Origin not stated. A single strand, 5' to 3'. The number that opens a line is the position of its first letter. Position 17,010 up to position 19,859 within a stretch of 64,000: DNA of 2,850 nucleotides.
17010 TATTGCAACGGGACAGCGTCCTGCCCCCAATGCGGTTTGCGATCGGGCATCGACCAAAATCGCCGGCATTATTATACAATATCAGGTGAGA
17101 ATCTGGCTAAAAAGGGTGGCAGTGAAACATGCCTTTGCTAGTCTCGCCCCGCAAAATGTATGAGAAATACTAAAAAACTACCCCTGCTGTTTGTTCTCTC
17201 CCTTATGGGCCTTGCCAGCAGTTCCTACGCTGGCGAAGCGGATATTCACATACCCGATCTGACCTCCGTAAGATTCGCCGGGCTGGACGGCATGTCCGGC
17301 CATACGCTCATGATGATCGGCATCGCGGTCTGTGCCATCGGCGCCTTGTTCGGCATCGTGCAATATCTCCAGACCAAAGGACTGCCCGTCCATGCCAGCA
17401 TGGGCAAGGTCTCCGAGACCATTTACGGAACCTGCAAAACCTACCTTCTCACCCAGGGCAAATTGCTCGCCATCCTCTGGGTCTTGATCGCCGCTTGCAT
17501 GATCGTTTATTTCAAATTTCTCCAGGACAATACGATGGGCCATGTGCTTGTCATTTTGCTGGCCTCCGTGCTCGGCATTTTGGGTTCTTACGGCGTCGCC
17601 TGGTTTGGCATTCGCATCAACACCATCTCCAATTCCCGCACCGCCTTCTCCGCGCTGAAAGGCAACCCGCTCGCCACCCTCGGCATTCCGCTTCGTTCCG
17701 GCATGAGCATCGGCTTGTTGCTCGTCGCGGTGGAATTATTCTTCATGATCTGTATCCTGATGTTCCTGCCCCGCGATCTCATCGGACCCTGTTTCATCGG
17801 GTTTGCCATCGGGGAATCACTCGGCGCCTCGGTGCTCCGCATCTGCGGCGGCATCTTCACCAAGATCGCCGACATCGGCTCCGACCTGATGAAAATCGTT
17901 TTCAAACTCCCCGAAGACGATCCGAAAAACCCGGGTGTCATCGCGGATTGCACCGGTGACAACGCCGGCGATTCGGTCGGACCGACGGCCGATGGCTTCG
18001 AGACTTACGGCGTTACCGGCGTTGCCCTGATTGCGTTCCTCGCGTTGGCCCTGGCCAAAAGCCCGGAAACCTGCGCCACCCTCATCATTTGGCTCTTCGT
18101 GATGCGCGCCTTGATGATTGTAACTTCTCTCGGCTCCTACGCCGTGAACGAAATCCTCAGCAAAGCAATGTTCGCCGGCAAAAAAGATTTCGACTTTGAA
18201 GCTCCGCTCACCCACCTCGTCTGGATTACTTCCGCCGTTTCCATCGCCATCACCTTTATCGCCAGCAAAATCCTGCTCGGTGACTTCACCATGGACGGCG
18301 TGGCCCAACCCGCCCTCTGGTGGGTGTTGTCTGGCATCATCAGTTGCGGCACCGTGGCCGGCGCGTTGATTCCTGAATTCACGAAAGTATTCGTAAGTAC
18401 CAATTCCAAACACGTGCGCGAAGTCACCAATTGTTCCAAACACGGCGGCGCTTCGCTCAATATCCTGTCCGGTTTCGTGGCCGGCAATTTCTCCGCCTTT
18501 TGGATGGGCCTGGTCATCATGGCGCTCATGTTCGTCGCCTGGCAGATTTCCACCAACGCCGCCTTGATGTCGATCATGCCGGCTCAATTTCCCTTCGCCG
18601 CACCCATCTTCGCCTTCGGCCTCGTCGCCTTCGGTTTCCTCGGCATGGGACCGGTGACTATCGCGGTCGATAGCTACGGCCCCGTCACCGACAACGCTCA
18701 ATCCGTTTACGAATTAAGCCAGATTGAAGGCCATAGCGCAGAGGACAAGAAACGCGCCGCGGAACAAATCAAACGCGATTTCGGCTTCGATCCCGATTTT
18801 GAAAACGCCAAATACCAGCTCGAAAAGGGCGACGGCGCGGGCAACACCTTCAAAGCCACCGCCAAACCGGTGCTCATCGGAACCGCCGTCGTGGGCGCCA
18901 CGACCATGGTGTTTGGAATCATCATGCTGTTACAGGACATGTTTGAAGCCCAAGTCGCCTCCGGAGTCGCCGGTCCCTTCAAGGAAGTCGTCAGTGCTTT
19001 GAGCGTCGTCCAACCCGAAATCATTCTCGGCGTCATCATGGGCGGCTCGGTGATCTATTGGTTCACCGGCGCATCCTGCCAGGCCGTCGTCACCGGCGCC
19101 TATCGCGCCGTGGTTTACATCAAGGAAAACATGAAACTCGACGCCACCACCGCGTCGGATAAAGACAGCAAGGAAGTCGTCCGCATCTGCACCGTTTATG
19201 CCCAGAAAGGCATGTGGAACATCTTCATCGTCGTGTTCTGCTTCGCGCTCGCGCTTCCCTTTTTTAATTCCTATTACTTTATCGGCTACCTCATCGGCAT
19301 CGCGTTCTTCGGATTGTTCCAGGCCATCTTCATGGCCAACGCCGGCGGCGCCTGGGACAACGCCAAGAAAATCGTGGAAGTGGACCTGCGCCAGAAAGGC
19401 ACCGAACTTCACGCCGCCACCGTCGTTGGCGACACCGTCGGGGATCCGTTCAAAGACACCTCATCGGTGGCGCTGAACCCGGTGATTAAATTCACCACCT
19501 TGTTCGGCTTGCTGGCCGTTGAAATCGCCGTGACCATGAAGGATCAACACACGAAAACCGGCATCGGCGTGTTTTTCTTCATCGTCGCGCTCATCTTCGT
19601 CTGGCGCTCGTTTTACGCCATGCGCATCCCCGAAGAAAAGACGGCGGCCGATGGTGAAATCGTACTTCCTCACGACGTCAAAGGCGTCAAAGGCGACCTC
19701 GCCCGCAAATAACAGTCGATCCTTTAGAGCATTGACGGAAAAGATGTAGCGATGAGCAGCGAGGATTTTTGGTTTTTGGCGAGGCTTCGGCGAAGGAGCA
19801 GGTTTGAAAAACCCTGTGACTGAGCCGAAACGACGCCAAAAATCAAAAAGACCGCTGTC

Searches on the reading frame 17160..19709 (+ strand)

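Call 70: search_protein_families(library=pfam, proteins=[window:17160-19709:+], max_evalue=0.001)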
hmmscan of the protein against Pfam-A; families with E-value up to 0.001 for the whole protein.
window:17160-19709:+ (850 aa): 1 family
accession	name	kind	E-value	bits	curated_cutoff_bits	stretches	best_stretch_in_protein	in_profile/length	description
PF03030.21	H_PPase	-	1e-174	583.3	29.7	1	61-785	3-644/645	Inorganic H+ pyrophosphatase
